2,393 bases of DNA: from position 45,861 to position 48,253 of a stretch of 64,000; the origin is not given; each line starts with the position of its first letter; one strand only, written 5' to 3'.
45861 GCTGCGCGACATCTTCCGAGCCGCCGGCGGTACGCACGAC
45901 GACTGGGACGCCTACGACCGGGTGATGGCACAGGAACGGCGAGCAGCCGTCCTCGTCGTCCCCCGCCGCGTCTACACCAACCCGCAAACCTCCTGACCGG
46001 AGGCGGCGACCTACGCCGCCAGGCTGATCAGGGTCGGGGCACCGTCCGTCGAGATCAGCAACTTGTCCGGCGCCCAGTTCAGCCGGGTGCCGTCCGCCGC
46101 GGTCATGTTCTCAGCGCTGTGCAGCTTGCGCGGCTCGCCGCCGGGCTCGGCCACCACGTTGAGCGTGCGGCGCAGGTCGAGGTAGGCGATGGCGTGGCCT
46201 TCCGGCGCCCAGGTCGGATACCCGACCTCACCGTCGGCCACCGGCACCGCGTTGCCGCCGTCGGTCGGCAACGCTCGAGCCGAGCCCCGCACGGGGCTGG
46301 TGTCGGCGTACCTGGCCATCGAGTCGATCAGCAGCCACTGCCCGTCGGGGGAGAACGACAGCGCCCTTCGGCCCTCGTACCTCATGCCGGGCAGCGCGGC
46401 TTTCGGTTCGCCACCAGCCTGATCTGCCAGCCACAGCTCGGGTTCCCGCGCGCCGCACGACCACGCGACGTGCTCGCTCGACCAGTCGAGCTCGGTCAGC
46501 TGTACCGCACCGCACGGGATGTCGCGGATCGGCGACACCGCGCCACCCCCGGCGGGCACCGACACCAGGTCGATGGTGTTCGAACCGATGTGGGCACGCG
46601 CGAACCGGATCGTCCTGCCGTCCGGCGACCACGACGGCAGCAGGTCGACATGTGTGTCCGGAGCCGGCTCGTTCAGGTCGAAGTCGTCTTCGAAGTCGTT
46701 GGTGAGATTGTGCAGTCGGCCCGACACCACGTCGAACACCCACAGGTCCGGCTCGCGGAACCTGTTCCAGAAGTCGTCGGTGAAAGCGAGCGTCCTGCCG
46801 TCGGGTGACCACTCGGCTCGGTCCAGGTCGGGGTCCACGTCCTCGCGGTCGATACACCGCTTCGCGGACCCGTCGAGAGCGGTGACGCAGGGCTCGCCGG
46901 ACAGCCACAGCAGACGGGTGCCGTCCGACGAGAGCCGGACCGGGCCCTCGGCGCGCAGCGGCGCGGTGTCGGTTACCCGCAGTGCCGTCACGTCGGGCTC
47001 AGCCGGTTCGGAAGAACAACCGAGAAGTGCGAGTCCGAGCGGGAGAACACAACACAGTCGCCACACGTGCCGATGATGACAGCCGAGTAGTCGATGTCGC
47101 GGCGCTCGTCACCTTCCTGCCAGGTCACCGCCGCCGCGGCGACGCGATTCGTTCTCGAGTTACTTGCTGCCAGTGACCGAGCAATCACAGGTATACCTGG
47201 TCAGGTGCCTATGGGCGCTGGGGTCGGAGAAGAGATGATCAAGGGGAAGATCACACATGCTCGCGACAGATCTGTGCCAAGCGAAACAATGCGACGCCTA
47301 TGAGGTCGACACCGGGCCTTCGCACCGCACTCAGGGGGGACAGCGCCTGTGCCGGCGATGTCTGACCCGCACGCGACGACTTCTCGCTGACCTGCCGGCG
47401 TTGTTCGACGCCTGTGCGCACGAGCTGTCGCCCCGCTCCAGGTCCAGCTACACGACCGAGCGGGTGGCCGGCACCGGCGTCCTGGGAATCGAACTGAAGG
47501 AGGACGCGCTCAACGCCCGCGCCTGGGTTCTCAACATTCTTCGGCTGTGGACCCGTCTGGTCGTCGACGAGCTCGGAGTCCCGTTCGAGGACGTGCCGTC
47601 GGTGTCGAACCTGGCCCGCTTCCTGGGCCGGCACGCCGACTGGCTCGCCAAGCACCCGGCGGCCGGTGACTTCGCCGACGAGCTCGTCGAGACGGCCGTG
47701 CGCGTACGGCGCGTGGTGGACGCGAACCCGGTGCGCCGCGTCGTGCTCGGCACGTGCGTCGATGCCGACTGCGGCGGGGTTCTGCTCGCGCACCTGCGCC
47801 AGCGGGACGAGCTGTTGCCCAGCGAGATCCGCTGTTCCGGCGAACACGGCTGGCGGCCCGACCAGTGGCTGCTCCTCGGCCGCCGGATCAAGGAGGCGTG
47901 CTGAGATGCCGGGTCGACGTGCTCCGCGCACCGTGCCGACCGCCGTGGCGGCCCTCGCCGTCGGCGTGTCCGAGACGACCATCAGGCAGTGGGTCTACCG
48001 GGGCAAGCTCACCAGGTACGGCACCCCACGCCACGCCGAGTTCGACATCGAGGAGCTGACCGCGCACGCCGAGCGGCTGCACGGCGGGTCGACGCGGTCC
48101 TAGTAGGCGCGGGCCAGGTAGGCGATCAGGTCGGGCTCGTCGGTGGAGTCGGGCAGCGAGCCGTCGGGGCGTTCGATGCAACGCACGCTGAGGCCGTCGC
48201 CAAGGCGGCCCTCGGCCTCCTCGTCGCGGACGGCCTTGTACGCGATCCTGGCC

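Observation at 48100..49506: Archaeal-type ProRS is the last gene of the NRPS-PKS array whose loading domain has a proline-like code: candidate self-resistance or proline-analogue link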

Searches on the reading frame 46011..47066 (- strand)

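Call 10: search_protein_families(library=pfam, proteins=[window:46011-47066:-], max_evalue=0.001)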
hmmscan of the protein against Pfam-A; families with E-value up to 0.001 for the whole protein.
window:46011-47066:- (351 aa): 3 families
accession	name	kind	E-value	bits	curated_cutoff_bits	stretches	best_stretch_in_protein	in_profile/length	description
PF07676.18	PD40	-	8.8e-13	48.3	20.9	0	144-157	14-27/38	WD40-like Beta Propeller Repeat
PF25174.1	Beta-prop_THOC3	-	8.3e-05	22.2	305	0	52-295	62-271/272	THOC3 beta-propeller domain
PF00930.27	DPPIV_N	-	0.00047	19.4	22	0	80-128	44-85/354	Dipeptidyl peptidase IV (DPP IV) N-terminal region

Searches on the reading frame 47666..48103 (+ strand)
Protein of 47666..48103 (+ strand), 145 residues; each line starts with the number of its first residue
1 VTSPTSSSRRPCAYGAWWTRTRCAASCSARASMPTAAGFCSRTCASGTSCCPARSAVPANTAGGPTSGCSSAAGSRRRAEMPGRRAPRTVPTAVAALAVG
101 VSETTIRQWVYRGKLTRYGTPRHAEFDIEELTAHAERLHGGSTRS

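Call 9: search_protein_families(library=pfam, proteins=[window:47666-48103:+], max_evalue=0.001)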
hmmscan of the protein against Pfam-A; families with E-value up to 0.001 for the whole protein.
window:47666-48103:+ (145 aa): 0 families

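Call 11: search_protein_families(library=ncbifam, proteins=[window:47666-48103:+], max_evalue=0.001)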
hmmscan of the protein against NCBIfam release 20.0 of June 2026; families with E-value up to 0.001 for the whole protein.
window:47666-48103:+ (145 aa): 0 families

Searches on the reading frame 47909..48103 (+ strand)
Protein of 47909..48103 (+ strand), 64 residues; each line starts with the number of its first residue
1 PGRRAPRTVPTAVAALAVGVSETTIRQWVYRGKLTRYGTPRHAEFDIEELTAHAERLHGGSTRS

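Call 20: search_protein_families(library=pfam, proteins=[window:47909-48103:+], max_evalue=10)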
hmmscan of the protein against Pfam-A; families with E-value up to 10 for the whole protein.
window:47909-48103:+ (64 aa): 11 families
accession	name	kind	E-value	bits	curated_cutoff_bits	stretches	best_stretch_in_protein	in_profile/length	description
PF12728.13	HTH_17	-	0.00064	20.4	27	1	14-52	7-45/51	Helix-turn-helix domain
PF08281.18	Sigma70_r4_2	-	0.019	15.1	25.7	1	14-33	32-51/54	Sigma-70, region 4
PF17754.6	TetR_C_14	-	0.032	14.6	22.7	1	2-32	62-92/112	MftR C-terminal domain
PF13384.12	HTH_23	-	0.033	14.5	24.6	1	10-31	19-40/50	Homeodomain-like domain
PF00376.29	MerR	-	0.041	14.2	28.2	1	13-35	4-26/38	MerR family regulatory protein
PF15943.11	YdaS_toxin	-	0.055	13.7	30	1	15-51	15-47/65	Bacterial toxin YdaS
PF13551.12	HTH_29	-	0.062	13.8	28.1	1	11-31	15-35/64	Winged helix-turn helix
PF13518.12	HTH_28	-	0.076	13.6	25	1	10-29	14-33/52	Helix-turn-helix domain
PF14549.12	P22_Cro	-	0.14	12.4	30.2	1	14-52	15-46/60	DNA-binding transcriptional regulator Cro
PF07509.16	DUF1523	-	0.17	11.7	23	1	25-58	76-109/176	Protein of unknown function (DUF1523)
PF08220.18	HTH_DeoR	-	0.19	11.9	21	1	11-26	17-32/57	DeoR-like helix-turn-helix domain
